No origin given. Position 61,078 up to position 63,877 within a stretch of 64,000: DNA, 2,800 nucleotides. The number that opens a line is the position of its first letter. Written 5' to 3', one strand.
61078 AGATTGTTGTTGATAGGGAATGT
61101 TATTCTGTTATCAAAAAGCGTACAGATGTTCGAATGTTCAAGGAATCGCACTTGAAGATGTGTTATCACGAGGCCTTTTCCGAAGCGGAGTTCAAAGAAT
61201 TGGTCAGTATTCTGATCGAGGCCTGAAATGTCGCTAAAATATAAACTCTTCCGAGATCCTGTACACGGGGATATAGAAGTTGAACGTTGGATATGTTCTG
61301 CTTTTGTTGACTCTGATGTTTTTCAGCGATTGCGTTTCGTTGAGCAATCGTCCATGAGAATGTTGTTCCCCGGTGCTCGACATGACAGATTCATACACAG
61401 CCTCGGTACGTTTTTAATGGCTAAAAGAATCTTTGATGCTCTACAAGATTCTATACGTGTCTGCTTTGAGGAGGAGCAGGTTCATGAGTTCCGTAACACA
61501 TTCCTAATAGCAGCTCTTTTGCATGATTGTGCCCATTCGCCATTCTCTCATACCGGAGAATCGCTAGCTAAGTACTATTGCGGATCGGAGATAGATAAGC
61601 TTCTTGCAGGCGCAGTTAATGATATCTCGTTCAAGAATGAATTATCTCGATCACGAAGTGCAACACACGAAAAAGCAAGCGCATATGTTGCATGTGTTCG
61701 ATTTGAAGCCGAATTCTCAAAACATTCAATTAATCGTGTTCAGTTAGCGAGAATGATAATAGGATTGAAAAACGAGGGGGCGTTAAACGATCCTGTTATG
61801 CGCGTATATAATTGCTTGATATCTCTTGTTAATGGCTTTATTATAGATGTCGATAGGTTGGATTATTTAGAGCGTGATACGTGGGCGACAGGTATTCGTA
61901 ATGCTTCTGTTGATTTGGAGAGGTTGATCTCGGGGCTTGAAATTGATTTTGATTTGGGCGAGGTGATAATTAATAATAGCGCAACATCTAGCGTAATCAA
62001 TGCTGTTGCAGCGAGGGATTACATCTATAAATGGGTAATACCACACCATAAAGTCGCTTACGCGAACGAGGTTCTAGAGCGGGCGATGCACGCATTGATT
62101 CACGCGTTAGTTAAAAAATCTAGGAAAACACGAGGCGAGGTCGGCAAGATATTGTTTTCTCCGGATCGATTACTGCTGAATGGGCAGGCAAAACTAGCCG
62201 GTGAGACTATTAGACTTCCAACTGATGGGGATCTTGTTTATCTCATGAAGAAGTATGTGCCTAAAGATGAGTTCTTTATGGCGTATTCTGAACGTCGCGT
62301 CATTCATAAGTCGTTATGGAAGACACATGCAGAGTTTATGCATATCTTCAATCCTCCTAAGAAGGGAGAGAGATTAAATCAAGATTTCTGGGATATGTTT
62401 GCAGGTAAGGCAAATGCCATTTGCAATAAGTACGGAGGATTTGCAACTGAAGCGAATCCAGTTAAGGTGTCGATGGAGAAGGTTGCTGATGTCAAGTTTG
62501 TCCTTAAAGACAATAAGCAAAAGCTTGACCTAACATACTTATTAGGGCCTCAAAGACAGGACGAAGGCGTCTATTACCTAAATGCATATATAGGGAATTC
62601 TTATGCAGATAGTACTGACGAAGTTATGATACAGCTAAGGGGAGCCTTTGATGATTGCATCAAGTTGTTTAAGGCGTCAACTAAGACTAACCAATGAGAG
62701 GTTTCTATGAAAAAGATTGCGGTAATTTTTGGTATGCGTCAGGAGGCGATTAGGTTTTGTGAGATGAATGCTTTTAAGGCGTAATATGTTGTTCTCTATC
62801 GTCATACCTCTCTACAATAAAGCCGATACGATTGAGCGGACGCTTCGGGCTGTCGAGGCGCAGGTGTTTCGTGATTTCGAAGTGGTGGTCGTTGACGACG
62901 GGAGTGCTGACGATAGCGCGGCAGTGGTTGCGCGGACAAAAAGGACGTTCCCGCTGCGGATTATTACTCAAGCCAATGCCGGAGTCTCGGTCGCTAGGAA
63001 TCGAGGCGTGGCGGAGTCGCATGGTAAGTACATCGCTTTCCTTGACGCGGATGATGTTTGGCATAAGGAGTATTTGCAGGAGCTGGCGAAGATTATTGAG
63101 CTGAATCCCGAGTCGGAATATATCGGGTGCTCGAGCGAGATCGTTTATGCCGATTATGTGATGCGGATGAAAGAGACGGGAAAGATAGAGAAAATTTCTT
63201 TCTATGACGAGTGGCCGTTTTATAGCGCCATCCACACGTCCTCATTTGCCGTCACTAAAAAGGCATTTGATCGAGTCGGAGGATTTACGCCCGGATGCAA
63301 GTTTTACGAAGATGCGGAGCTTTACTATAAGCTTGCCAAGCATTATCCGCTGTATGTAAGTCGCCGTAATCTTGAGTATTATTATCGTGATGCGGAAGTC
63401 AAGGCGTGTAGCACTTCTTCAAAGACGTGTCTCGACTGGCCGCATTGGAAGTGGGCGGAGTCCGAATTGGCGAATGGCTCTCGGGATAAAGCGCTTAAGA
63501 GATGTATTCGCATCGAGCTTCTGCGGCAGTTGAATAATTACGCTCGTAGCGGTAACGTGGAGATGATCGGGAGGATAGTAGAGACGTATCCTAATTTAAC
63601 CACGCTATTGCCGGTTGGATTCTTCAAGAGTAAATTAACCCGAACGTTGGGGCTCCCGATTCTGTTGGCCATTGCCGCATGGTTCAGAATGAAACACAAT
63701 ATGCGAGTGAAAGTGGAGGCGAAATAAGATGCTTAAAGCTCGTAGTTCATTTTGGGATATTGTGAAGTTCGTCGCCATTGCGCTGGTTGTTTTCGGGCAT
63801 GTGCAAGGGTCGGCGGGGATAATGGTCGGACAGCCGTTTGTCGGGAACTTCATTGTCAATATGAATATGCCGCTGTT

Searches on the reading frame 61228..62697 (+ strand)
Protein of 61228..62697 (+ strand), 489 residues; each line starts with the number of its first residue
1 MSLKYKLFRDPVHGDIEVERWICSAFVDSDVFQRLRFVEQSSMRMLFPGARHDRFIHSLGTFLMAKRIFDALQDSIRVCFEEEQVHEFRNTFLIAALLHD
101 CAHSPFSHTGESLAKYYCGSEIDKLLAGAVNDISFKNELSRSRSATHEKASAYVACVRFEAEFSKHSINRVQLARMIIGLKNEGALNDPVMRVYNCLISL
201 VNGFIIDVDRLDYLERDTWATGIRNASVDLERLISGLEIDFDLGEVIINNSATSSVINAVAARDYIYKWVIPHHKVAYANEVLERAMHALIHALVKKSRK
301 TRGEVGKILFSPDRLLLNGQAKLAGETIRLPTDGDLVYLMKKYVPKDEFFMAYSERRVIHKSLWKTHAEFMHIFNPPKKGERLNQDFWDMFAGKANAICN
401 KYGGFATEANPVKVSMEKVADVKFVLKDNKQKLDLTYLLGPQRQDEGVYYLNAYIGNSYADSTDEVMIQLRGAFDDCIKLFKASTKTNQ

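Call 90: search_protein_families(library=pfam, proteins=[window:61228-62697:+], max_evalue=0.01)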
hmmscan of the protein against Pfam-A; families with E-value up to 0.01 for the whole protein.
window:61228-62697:+ (489 aa): 1 family
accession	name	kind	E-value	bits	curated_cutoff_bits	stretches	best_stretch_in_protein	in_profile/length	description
PF01966.28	HD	-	1.1e-07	32.5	22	1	54-126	1-49/116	HD domain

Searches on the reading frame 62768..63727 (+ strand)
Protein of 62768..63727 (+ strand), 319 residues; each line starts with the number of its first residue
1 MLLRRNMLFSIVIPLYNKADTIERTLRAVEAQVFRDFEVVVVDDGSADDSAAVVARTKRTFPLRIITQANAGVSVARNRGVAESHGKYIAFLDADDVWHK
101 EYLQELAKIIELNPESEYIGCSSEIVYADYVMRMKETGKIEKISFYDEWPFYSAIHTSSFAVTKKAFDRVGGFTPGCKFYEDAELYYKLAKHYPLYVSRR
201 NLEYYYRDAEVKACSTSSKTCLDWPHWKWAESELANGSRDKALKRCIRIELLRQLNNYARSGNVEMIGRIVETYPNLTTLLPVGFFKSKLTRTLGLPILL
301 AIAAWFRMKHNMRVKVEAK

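Call 90: search_protein_families(library=pfam, proteins=[window:62768-63727:+], max_evalue=0.01)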
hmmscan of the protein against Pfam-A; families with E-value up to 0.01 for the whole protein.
window:62768-63727:+ (319 aa): 5 families
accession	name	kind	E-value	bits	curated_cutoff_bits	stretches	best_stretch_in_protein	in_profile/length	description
PF00535.33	Glycos_transf_2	-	6.2e-30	104.8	23.3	1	10-151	1-147/168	Glycosyl transferase family 2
PF10111.15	Glyco_tranf_2_2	-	2.3e-19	70.4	27.3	1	10-207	1-218/276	Glycosyltransferase like family 2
PF13641.12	Glyco_tranf_2_3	-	1.3e-15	58.5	27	1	9-192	3-197/230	Glycosyltransferase like family 2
PF13704.12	Glyco_tranf_2_4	-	0.0012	19.7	27.5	1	17-97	2-83/98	Glycosyl transferase family 2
PF13632.12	Glyco_trans_2_3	-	0.002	18.4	27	1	88-192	1-109/198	Glycosyl transferase family group 2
